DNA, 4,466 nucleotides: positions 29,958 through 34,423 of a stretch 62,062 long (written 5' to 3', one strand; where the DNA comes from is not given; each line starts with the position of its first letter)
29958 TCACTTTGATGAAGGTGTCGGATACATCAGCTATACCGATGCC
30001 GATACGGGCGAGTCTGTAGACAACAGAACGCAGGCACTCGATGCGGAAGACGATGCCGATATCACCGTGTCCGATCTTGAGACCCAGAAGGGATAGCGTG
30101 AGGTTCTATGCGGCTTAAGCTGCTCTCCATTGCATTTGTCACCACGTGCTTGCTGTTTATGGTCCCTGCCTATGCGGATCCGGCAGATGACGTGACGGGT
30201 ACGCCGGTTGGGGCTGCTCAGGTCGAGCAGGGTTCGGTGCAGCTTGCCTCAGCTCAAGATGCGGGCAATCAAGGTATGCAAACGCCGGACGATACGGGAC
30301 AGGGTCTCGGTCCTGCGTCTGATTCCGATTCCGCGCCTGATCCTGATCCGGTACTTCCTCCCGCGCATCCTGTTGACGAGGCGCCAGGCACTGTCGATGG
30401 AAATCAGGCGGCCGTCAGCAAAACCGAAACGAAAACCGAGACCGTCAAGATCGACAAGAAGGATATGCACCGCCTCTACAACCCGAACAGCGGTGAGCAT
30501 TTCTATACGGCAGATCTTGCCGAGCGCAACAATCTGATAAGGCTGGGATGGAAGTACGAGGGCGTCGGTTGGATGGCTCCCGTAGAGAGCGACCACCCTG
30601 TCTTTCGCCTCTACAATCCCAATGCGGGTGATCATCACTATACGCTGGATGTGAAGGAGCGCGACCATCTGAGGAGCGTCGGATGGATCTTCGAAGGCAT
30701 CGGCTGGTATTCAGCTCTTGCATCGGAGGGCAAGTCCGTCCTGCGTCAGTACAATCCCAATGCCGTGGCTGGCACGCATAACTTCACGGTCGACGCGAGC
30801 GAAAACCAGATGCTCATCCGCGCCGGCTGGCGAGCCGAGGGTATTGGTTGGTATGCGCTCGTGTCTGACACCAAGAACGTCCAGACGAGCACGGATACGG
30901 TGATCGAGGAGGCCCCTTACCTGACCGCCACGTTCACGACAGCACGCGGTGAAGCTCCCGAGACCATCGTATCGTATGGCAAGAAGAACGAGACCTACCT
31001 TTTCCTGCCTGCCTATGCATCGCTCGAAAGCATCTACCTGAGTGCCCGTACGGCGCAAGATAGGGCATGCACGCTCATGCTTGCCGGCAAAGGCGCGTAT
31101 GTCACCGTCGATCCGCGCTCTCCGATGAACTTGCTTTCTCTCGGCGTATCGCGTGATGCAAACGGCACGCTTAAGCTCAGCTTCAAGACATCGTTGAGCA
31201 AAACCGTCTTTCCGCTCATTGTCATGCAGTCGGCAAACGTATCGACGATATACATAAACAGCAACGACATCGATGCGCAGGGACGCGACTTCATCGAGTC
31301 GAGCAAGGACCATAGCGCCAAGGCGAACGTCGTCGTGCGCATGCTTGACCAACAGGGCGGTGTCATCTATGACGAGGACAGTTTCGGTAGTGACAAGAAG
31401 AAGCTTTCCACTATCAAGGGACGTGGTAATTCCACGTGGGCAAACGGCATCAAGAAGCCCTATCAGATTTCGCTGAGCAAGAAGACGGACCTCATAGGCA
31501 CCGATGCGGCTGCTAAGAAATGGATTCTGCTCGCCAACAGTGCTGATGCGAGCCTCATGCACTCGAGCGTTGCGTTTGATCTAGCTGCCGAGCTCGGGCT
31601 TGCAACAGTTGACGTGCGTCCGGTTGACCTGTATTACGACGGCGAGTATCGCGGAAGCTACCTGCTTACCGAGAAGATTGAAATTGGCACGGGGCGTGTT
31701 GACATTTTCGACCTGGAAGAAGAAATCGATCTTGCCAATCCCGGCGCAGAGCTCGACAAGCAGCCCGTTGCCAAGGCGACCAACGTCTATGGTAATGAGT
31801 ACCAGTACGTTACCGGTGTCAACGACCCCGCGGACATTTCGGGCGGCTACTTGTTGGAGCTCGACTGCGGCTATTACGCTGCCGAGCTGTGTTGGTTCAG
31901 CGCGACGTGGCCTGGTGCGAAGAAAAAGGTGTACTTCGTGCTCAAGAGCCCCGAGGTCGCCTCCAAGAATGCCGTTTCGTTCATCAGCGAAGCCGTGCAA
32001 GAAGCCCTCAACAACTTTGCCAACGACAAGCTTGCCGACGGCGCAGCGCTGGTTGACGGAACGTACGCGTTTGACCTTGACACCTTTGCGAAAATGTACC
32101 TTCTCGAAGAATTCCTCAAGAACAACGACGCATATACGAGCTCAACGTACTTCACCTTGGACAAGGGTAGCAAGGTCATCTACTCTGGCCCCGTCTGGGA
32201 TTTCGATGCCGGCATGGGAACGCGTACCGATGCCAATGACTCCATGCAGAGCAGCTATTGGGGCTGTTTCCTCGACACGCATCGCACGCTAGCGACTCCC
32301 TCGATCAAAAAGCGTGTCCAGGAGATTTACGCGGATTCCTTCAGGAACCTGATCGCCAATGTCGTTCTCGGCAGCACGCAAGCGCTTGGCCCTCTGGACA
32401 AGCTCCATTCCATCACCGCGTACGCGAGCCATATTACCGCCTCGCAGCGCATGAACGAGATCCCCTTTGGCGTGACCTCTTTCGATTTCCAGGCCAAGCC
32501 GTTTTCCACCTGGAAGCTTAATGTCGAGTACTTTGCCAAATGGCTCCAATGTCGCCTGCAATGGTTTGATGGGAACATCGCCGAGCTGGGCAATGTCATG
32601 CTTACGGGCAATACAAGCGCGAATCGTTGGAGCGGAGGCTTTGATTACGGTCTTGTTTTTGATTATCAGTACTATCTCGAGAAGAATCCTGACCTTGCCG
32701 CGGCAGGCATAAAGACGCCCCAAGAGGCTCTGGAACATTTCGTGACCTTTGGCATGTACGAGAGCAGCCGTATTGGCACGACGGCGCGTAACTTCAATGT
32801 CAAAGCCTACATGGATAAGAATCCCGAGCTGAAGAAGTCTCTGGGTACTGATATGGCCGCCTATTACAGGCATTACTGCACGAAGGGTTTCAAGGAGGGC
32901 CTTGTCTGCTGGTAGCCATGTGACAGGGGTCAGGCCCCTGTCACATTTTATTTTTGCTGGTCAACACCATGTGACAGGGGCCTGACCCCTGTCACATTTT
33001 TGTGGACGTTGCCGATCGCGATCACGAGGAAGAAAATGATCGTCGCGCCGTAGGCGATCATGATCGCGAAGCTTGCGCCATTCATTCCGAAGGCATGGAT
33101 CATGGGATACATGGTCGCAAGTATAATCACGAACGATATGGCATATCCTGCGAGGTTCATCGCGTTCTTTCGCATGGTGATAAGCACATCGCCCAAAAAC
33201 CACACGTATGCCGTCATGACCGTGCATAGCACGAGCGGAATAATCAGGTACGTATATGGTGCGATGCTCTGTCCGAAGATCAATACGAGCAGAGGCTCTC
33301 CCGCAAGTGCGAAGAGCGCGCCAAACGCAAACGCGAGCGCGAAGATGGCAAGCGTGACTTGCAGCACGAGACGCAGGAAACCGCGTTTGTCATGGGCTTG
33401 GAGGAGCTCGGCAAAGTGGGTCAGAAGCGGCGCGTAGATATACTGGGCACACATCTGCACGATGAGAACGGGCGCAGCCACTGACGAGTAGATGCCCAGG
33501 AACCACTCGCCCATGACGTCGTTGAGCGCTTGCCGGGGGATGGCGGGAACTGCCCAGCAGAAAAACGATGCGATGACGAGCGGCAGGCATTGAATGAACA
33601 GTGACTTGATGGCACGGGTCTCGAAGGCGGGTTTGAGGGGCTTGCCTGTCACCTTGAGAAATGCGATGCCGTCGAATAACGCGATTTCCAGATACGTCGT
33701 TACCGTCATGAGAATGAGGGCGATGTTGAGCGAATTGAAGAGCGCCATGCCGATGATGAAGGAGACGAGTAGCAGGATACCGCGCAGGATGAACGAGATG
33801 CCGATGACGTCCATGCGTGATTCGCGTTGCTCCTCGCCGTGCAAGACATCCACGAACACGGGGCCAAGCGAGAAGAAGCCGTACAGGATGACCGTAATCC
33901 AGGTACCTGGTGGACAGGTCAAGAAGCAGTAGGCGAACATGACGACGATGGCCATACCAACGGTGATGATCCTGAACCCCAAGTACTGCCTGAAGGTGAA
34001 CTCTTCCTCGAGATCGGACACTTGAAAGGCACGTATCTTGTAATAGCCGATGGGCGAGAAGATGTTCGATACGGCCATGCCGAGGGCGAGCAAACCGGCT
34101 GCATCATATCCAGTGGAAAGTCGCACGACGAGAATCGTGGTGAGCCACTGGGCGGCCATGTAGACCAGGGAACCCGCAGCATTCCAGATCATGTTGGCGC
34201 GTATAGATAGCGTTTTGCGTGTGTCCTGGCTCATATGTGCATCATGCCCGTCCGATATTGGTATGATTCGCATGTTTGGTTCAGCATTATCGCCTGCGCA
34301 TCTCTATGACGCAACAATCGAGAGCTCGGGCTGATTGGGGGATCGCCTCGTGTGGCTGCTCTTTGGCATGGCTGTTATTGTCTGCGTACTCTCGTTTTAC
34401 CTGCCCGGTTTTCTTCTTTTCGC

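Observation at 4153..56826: Family of 29-nt palindromes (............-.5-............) at six gene 3' ends: a REP-like element family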

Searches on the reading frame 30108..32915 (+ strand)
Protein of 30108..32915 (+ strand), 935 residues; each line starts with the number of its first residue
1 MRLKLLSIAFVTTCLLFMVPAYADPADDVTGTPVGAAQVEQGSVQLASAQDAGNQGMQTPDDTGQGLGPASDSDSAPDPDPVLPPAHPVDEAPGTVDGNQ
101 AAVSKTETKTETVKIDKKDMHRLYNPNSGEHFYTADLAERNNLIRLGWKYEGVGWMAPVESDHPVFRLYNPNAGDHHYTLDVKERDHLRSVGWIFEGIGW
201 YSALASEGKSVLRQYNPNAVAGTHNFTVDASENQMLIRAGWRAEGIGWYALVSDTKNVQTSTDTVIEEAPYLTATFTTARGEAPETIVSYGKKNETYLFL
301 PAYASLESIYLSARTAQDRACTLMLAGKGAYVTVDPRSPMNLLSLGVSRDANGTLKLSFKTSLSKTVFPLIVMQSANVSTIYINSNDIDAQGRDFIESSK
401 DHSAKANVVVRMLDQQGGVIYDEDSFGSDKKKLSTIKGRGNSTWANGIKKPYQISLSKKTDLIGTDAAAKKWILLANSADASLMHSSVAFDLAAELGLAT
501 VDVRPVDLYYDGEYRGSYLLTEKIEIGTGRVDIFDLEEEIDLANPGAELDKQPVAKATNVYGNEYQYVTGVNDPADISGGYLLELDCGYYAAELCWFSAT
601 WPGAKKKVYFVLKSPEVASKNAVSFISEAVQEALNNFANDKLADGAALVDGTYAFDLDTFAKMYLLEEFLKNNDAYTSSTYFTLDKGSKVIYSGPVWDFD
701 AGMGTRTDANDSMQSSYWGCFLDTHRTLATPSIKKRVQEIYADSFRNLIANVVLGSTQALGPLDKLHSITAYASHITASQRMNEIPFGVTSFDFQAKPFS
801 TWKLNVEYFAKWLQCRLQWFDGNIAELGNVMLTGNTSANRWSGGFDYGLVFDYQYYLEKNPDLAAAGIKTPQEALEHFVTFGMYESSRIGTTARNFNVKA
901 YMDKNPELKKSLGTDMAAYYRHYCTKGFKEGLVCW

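Call 13: search_protein_families(library=pfam, proteins=[window:30108-32915:+])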
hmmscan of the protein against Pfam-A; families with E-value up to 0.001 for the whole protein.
window:30108-32915:+ (935 aa): 2 families
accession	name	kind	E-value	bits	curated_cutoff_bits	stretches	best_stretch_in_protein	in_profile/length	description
PF18885.6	DUF5648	-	1.9e-47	161.3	25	1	120-251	2-134/134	Domain of unknown function (DUF5648)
PF08757.17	CotH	-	1.6e-25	90.8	23.8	1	436-750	1-269/322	CotH kinase protein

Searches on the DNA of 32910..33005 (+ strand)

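Call 57: search_dna_similar(query=window:32910-33005:+, collection=plasmids, mode=distant, max_evalue=1, max_rows=15)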
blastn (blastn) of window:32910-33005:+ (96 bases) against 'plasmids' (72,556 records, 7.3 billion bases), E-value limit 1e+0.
No match.

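Call 58: search_dna_similar(query=window:32910-33005:+, collection=phages, mode=distant, max_evalue=1, max_rows=15)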
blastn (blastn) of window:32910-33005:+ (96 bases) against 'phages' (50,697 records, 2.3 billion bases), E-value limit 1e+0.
No match.

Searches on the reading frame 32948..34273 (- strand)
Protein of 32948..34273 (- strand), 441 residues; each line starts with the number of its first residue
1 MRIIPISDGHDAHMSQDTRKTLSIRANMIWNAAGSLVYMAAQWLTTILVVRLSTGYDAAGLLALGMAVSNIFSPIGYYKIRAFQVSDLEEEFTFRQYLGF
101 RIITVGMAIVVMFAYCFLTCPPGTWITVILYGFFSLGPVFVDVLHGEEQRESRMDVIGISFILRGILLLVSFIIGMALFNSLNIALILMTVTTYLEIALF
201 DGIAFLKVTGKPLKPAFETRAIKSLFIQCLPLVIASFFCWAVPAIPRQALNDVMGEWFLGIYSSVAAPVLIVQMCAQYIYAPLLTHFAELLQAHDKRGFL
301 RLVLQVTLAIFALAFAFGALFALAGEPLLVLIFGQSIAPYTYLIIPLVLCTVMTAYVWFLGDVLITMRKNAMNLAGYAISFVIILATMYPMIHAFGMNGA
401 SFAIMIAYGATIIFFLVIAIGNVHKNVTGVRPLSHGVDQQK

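Call 13: search_protein_families(library=pfam, proteins=[window:32948-34273:-])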
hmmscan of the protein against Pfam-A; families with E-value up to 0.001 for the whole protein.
window:32948-34273:- (441 aa): 0 families

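Call 43: find_homologous_proteins(query=window:32948-34273:-, max_evalue=1e-20)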
Query window:32948-34273:- (441 aa): 180 proteins with E <= 1e-20 among 8000 candidates; the best 120 are listed.
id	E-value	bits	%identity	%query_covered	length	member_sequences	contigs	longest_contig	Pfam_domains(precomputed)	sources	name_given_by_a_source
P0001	6.7e-250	848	96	91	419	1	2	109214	-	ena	-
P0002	2.1e-249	846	96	91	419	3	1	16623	-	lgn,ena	-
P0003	2.4e-249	846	96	91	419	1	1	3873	-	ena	-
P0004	4.3e-243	825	94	92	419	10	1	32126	-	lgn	-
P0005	5.5e-243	825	93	92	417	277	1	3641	-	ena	-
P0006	6.9e-239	811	89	94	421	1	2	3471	-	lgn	-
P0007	1.2e-237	807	91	92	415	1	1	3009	-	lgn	-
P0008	3.6e-229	779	86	93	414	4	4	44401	-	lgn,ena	-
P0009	1.5e-215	734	82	94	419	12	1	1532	-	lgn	-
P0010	2.9e-214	730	81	94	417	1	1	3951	-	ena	-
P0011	5.1e-214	729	81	95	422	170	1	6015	-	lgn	-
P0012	4.7e-210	716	77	93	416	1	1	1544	-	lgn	-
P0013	3.3e-208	710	78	94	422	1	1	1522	-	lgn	-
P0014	1.0e-201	689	75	93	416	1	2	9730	-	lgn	-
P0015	1.1e-200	685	74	94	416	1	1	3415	-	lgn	-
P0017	3.0e-198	677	90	80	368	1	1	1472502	-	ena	-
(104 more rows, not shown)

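Call 45: find_encoding_contigs(protein=P0001, flank=10000, max_places=4)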
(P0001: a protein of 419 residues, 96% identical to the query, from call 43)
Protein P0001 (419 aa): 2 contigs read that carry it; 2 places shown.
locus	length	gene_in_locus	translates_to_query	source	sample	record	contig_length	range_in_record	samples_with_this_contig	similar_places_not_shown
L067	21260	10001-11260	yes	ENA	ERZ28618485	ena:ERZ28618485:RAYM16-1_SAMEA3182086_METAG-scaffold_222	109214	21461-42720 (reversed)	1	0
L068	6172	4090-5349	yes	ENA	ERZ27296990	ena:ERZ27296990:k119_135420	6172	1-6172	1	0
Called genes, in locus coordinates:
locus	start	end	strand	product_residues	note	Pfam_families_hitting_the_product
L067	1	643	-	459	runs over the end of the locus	PF03951:Gln-synt_N, PF00120:Gln-synt_C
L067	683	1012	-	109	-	PF01502:PRA-CH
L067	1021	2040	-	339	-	PF01073:3Beta_HSD, PF01370:Epimerase, PF02719:Polysacc_synt_2, PF04321:RmlD_sub_bind, PF16363:GDP_Man_Dehyd, PF07993:NAD_binding_4, PF13460:NAD_binding_10 (weak)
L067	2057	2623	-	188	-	PF00908:dTDP_sugar_isom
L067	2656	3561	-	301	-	PF01370:Epimerase, PF02719:Polysacc_synt_2, PF04321:RmlD_sub_bind, PF16363:GDP_Man_Dehyd, PF07993:NAD_binding_4 (weak)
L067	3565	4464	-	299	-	PF00483:NTP_transferase, PF12804:NTP_transf_3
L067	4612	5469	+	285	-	PF04991:LicD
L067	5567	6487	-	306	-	PF13439:Glyco_transf_4, PF00534:Glycos_transf_1, PF13692:Glyco_trans_1_4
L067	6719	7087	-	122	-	PF10066:DUF2304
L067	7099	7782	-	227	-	PF00535:Glycos_transf_2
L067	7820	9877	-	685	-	PF20176:DUF6541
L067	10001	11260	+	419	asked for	-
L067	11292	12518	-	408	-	PF19085:Choline_bind_2 (faint), PF19127:Choline_bind_3 (weak), PF01473:Choline_bind_1 (weak), PF03734:YkuD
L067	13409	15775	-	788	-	PF00753:Lactamase_B (faint), PF19127:Choline_bind_3, PF01473:Choline_bind_1 (weak), PF19127:Choline_bind_3, PF01473:Choline_bind_1 (weak), PF19127:Choline_bind_3 (weak), PF19085:Choline_bind_2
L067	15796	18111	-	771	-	PF09479:Flg_new, PF01473:Choline_bind_1 (faint), PF19127:Choline_bind_3, PF19085:Choline_bind_2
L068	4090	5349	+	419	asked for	-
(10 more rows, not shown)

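Call 46: find_encoding_contigs(protein=P0017, flank=10000, max_places=4)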
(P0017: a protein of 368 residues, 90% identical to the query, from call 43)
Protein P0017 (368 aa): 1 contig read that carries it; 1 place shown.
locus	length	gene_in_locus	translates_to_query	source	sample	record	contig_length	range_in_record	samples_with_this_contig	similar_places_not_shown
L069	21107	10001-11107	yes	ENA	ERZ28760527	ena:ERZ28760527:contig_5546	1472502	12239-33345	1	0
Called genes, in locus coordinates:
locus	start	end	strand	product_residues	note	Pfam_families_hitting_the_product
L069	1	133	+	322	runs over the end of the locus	PF00535:Glycos_transf_2, PF13641:Glyco_tranf_2_3 (faint)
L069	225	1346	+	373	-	PF00155:Aminotran_1_2, PF01041:DegT_DnrJ_EryC1, PF01212:Beta_elim_lyase (weak)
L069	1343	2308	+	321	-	PF01408:GFO_IDH_MocA, PF02629:CoA_binding (faint), PF03807:F420_oxidored (faint), PF22725:GFO_IDH_MocA_C3, PF02894:GFO_IDH_MocA_C (weak)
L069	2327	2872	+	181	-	PF25084:LbH_EIF2B, PF00132:Hexapep, PF14602:Hexapep_2 (faint), PF25087:GMPPB_C (weak), PF00132:Hexapep (weak)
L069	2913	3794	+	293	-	PF00535:Glycos_transf_2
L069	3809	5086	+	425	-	PF01943:Polysacc_synt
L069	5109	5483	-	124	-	PF10066:DUF2304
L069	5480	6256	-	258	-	PF00535:Glycos_transf_2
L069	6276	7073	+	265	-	PF00535:Glycos_transf_2 (weak)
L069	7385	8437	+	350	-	PF18885:DUF5648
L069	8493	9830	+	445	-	PF01832:Glucosaminidase, PF18885:DUF5648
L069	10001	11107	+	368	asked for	-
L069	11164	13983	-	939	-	PF18885:DUF5648, PF08757:CotH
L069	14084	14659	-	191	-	-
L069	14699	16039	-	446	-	PF18885:DUF5648, PF01520:Amidase_3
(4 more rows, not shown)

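Call 49: find_encoding_contigs(protein=window:32948-34222:-, flank=10000, max_places=10)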
Protein window:32948-34222:- (424 aa): no gene with exactly this product is on record in the collection.

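Call 55: find_encoding_contigs(protein=P0004, flank=10000, max_places=5)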
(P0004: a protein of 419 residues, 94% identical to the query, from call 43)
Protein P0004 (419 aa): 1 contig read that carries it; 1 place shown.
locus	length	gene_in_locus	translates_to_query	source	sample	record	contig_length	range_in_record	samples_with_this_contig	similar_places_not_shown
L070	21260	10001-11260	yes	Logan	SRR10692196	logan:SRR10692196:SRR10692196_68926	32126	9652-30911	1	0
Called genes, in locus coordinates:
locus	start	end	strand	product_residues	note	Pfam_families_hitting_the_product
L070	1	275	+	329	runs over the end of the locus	PF00535:Glycos_transf_2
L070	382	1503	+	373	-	PF01041:DegT_DnrJ_EryC1, PF00155:Aminotran_1_2, PF01212:Beta_elim_lyase (weak)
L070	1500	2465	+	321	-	PF01408:GFO_IDH_MocA, PF22725:GFO_IDH_MocA_C3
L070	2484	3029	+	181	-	PF25084:LbH_EIF2B, PF25087:GMPPB_C (weak), PF00132:Hexapep, PF14602:Hexapep_2 (faint)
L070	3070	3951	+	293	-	PF00535:Glycos_transf_2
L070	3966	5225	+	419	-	PF01943:Polysacc_synt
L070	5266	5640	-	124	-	PF10066:DUF2304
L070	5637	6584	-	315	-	PF00535:Glycos_transf_2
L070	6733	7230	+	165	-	-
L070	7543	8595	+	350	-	PF18885:DUF5648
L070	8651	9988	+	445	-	PF01832:Glucosaminidase, PF18885:DUF5648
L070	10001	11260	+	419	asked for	-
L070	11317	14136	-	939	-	PF18885:DUF5648, PF08757:CotH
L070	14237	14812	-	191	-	-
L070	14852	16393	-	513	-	PF18885:DUF5648, PF01520:Amidase_3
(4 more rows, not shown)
